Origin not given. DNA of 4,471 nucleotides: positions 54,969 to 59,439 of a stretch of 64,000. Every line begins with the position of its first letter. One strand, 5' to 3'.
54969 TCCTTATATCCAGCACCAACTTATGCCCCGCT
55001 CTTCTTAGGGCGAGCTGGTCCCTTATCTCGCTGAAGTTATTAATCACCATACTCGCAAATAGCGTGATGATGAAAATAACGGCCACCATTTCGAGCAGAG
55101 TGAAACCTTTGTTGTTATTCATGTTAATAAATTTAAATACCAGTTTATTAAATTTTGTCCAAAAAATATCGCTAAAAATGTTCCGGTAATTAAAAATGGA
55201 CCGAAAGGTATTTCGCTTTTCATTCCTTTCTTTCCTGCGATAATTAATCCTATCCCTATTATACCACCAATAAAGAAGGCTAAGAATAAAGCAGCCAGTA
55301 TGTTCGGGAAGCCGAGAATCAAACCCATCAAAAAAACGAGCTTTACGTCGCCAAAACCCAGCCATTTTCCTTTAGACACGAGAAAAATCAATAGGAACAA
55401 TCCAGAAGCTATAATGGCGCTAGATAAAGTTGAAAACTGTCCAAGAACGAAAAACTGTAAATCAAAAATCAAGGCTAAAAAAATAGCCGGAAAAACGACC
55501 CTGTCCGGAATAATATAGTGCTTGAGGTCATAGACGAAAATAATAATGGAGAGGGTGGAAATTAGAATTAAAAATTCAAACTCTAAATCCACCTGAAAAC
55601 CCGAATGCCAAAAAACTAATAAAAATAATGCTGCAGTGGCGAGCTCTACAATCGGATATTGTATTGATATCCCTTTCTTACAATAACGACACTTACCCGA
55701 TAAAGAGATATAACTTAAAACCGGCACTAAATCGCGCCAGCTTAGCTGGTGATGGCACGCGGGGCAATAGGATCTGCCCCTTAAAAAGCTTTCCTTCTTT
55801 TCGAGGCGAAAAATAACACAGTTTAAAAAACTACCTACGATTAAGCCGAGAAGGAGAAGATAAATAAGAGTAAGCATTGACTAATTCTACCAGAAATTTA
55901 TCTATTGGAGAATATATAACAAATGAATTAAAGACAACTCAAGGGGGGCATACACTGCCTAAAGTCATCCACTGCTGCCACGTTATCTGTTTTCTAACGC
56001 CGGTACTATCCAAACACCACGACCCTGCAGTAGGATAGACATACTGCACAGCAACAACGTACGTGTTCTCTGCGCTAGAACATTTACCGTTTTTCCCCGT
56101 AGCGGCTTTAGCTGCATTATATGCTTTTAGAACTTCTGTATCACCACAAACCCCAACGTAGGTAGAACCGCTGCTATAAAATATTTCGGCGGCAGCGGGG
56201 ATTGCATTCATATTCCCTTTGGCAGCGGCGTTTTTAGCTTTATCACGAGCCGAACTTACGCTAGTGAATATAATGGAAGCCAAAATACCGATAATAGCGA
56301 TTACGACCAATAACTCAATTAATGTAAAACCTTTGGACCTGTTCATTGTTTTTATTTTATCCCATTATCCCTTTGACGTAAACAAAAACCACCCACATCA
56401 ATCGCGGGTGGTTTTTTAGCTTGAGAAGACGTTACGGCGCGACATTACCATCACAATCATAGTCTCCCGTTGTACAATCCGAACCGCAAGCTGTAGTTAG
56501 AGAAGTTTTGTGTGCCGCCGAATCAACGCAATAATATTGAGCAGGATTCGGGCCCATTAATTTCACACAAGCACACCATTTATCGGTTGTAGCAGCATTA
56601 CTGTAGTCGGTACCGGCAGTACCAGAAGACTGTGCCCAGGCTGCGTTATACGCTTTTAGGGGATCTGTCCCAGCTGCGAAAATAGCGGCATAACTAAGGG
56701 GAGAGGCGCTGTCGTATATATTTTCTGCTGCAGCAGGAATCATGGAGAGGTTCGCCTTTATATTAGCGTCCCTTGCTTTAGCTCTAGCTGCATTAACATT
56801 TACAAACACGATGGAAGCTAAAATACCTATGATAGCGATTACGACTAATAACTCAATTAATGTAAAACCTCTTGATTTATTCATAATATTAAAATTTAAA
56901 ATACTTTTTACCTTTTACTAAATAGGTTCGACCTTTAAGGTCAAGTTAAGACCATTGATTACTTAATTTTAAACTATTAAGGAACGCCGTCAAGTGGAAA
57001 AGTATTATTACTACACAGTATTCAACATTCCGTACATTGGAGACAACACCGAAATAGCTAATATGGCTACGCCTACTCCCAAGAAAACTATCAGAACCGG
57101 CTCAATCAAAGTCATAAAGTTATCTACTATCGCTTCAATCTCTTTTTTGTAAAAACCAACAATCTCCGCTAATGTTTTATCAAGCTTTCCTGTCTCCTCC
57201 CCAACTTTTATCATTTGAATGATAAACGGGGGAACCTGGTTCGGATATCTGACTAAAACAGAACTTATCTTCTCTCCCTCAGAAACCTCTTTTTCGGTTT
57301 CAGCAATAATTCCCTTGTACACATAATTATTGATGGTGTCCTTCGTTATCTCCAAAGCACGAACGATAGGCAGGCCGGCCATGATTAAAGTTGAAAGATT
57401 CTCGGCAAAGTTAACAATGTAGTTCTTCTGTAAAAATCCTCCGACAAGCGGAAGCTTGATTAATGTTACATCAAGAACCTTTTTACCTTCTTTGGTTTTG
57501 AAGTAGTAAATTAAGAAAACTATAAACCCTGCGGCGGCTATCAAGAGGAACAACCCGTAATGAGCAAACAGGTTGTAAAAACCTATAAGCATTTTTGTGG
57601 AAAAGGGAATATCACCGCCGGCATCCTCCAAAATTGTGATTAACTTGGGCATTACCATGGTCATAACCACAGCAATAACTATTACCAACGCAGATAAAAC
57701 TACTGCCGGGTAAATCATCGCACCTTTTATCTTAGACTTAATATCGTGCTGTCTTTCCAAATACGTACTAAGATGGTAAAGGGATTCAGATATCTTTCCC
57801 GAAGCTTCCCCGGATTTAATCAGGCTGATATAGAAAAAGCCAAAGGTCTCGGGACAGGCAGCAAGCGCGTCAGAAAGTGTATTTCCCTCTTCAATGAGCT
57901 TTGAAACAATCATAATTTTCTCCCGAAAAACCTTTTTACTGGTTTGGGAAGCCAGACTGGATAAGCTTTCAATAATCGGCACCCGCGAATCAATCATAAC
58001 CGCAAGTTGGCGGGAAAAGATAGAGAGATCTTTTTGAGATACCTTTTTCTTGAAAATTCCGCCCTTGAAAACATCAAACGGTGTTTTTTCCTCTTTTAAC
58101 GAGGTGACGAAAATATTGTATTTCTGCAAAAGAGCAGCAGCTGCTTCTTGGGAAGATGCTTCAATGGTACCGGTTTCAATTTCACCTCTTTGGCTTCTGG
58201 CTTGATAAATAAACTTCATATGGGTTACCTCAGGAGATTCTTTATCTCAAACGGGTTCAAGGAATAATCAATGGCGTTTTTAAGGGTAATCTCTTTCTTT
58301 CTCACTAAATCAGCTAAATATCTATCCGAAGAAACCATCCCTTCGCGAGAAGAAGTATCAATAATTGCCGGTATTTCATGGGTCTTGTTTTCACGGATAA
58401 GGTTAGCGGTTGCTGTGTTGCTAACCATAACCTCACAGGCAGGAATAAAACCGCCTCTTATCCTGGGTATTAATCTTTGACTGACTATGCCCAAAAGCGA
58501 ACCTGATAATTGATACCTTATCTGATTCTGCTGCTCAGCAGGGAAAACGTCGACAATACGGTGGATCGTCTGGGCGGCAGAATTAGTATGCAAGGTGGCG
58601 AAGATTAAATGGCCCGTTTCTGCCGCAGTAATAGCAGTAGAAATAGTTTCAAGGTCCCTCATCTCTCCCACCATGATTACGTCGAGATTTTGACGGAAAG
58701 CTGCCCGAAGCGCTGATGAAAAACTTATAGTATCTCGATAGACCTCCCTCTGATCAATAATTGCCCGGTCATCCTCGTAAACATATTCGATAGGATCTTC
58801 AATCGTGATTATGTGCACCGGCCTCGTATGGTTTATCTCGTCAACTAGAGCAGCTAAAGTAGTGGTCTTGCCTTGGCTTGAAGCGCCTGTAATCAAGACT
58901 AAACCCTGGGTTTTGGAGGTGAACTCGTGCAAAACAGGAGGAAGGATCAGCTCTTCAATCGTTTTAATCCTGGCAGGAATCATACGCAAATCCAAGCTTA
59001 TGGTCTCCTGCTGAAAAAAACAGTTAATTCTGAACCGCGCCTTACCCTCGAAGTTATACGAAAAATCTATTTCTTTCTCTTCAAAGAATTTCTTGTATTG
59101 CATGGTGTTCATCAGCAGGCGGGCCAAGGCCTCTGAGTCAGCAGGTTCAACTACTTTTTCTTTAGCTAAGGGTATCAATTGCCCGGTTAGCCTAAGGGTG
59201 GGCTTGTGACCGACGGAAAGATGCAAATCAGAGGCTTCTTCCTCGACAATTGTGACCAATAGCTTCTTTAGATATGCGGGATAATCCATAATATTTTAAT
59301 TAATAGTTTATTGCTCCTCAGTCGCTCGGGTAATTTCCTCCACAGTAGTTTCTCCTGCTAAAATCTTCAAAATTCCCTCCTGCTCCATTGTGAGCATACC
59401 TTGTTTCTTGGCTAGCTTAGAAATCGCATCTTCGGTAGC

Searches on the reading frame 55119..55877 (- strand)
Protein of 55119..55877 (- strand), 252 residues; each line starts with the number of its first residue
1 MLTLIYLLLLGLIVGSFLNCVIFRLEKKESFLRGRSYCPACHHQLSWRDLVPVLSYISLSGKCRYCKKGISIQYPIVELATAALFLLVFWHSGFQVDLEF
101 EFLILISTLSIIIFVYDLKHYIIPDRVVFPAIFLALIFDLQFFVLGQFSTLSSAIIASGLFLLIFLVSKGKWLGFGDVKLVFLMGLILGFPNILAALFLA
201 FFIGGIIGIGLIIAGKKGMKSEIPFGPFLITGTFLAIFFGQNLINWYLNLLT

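Call 15: search_protein_families(library=pfam, proteins=[window:55119-55877:-], max_evalue=0.01)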
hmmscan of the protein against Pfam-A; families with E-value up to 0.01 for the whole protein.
window:55119-55877:- (252 aa): 3 families
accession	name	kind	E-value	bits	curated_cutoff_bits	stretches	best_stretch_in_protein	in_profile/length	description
PF06750.18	A24_N_bact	-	1.1e-33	115.5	23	1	9-91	1-83/84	Bacterial Peptidase A24 N-terminal domain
PF01478.23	Peptidase_A24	-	6.4e-16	59.1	26.5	1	105-209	2-104/104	Type IV leader peptidase family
PF21202.3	SLX1_C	-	0.0051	17.5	27.2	0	28-51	42-65/65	Structure-specific endonuclease subunit SLX1, C-terminal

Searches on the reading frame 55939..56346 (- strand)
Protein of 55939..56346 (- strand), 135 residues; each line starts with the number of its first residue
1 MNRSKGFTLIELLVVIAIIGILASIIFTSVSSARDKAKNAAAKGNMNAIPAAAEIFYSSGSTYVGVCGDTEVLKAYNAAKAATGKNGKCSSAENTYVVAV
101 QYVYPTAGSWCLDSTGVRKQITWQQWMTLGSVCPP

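Call 15: search_protein_families(library=pfam, proteins=[window:55939-56346:-], max_evalue=0.01)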
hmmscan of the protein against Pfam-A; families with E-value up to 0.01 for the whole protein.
window:55939-56346:- (135 aa): 1 family
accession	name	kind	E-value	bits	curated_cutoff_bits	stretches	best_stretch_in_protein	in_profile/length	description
PF07963.17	N_methyl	-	1.2e-10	40.9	21.2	1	1-27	1-27/27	Prokaryotic N-terminal methylation motif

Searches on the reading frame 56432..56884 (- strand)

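Call 15: search_protein_families(library=pfam, proteins=[window:56432-56884:-], max_evalue=0.01)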
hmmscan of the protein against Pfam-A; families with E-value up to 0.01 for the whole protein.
window:56432-56884:- (150 aa): 1 family
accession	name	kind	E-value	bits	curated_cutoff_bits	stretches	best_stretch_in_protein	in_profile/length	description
PF07963.17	N_methyl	-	6.8e-11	41.7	21.2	1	1-27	1-27/27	Prokaryotic N-terminal methylation motif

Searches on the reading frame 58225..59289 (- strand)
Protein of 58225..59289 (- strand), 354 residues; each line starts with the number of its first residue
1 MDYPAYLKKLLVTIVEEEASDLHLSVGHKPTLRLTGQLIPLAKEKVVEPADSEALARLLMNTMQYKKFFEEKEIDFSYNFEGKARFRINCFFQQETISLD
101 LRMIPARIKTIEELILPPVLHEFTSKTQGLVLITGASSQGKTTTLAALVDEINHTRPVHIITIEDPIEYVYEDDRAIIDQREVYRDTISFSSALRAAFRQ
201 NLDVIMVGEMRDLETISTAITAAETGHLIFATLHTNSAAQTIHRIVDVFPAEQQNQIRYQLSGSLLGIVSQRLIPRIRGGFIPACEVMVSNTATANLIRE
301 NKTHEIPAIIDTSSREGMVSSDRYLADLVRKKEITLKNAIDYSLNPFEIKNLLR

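Call 15: search_protein_families(library=pfam, proteins=[window:58225-59289:-], max_evalue=0.01)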
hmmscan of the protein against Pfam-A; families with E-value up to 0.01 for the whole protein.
window:58225-59289:- (354 aa): 6 families
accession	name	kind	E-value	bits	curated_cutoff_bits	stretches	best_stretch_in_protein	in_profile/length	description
PF00437.27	T2SSE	-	1.6e-43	149.2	24.9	1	6-291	11-291/370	Type II/IV secretion system protein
PF13191.12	AAA_16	-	0.001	20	32.6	1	124-216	20-104/167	AAA ATPase domain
PF13401.12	AAA_22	-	0.0023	18.7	27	1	126-164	3-40/130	AAA domain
PF13173.12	AAA_14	-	0.0026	18.2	27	0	130-176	4-53/129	AAA domain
PF20720.3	nSTAND3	-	0.0038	17.4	27.2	1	126-173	15-64/155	Novel STAND NTPase 3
PF13521.12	AAA_28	-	0.0075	16.9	27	0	131-197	2-63/164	AAA domain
